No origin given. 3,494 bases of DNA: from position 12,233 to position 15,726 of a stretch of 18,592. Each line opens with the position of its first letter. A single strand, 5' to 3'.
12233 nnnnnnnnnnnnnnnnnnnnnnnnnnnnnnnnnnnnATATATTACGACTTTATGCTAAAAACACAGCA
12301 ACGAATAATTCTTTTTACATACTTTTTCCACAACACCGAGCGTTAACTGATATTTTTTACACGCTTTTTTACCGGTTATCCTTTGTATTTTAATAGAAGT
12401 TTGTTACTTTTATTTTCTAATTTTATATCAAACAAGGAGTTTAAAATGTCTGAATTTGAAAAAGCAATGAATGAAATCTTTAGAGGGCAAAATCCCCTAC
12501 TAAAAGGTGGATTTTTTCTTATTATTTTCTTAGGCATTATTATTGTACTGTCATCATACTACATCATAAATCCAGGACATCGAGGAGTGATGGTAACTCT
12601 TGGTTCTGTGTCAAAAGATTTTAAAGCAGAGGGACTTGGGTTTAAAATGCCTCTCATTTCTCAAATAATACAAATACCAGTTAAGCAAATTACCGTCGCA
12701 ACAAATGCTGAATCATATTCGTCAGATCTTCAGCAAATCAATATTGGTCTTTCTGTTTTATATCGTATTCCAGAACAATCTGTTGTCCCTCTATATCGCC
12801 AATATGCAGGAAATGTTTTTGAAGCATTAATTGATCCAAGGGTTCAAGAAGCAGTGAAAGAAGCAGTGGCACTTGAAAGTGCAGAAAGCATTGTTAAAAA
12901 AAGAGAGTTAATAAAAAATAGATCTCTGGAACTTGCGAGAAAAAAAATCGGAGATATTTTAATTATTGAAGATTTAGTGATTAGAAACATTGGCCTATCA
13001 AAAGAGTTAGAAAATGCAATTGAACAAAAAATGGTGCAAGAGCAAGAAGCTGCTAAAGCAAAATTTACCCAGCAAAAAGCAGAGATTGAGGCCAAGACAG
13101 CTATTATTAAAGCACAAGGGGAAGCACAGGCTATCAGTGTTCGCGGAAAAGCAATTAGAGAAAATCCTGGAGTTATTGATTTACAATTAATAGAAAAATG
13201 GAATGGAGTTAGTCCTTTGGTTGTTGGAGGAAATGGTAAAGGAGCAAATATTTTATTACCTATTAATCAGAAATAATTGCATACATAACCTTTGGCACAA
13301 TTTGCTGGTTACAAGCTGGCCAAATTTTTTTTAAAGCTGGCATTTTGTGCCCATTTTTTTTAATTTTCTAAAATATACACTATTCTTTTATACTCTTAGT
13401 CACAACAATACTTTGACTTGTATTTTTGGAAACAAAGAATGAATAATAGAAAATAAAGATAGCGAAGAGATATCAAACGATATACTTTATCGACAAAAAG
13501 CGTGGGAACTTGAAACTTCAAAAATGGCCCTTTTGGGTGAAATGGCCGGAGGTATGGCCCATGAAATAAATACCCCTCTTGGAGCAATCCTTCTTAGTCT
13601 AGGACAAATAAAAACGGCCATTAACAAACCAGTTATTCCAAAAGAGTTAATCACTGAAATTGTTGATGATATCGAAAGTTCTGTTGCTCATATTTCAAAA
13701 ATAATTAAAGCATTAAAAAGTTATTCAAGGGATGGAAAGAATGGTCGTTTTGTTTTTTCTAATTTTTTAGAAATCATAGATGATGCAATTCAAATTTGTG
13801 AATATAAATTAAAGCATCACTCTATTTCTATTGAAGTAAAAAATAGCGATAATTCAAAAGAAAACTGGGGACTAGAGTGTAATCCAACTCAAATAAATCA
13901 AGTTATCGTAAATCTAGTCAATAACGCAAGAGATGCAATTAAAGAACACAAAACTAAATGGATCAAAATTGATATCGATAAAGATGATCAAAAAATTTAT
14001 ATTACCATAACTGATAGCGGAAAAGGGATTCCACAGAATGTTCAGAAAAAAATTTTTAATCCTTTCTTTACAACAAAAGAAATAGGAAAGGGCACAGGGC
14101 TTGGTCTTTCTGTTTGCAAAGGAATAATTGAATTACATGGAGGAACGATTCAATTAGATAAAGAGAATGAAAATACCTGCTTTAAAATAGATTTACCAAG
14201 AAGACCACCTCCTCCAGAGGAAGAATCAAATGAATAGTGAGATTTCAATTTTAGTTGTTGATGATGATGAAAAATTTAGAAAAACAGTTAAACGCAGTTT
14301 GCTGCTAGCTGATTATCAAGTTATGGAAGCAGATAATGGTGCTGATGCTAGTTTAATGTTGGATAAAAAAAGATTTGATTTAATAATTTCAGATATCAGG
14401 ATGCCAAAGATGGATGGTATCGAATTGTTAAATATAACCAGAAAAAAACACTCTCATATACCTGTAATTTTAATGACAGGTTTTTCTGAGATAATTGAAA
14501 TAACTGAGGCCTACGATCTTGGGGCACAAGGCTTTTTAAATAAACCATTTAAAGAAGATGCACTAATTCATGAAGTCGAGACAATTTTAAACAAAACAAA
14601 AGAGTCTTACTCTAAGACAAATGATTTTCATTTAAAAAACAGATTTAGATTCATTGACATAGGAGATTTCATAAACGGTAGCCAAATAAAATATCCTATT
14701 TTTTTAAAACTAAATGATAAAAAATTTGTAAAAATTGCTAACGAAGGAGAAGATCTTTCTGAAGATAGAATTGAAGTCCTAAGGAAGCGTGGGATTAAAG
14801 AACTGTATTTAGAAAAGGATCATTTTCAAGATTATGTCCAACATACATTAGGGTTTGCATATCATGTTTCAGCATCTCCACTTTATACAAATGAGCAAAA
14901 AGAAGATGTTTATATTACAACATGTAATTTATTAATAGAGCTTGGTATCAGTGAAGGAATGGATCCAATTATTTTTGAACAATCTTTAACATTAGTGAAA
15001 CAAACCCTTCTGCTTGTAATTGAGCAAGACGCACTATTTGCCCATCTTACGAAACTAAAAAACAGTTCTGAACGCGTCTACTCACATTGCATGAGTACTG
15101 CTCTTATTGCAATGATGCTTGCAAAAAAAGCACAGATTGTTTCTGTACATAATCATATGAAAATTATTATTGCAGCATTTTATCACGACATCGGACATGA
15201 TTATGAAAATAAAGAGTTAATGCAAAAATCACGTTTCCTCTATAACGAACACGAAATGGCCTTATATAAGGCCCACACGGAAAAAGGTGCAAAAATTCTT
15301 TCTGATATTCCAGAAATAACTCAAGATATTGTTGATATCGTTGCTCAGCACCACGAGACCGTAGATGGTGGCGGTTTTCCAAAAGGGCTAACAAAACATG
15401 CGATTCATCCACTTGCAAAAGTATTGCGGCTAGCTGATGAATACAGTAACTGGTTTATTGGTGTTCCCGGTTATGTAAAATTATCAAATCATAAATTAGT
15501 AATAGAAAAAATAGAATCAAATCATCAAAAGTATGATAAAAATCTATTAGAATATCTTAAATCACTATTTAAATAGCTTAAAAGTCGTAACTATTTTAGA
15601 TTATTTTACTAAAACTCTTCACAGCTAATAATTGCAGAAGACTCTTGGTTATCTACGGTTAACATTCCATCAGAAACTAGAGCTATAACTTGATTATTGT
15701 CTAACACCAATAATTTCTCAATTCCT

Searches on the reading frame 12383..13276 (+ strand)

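Call 36: search_protein_families(library=pfam, proteins=[window:12383-13276:+])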
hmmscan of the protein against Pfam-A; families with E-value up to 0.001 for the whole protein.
window:12383-13276:+ (297 aa): 1 family
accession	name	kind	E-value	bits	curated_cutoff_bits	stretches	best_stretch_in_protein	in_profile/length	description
PF01145.31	Band_7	-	4.3e-29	102.3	23.6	1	61-234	2-173/176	SPFH domain / Band 7 family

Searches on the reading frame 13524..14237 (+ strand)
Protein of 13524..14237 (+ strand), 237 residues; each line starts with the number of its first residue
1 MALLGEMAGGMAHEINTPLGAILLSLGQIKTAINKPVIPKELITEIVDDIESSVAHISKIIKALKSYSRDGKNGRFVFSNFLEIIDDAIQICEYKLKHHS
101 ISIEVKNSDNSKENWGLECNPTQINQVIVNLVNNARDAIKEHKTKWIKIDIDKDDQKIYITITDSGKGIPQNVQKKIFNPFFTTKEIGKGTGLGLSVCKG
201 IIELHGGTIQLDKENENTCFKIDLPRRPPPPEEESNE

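Call 36: search_protein_families(library=pfam, proteins=[window:13524-14237:+])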
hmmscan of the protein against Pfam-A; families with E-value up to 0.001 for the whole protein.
window:13524-14237:+ (237 aa): 4 families
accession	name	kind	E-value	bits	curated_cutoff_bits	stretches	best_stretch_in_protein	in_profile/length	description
PF02518.31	HATPase_c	-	5.1e-26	91.7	26.4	1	120-227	2-110/111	Histidine kinase-, DNA gyrase B-, and HSP90-like ATPase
PF14501.12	HATPase_c_5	-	8.1e-10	39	22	1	121-224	3-101/102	GHKL domain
PF00512.31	HisKA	-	2.6e-08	34.2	26.9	1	4-69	2-62/66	His Kinase A (phospho-acceptor) domain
PF13589.12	HATPase_c_3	-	0.00017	22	25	1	124-179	3-55/137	Histidine kinase-, DNA gyrase B-, and HSP90-like ATPase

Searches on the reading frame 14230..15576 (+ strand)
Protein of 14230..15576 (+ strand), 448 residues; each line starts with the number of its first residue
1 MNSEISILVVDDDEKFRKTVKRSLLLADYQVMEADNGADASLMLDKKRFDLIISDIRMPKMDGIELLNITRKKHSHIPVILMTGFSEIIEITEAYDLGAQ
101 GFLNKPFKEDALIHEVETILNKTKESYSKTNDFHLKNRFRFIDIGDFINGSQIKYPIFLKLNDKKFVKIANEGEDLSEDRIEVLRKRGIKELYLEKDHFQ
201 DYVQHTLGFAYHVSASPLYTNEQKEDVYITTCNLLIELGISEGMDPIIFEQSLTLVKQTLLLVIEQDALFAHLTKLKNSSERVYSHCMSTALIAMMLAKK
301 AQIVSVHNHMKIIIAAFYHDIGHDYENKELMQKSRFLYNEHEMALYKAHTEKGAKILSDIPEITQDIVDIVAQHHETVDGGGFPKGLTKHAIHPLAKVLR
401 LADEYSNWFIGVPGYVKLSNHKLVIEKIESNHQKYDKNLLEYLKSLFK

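Call 36: search_protein_families(library=pfam, proteins=[window:14230-15576:+])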
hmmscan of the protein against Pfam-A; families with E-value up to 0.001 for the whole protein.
window:14230-15576:+ (448 aa): 3 families
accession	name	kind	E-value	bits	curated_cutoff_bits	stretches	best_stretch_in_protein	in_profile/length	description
PF00072.30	Response_reg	-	2.5e-30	105.4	30.2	1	7-116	1-110/111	Response regulator receiver domain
PF13487.12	HD_5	-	1.4e-18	67.7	27.2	1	276-438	14-169/170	HD domain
PF01966.28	HD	-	7.9e-17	62.1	22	1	283-407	1-115/116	HD domain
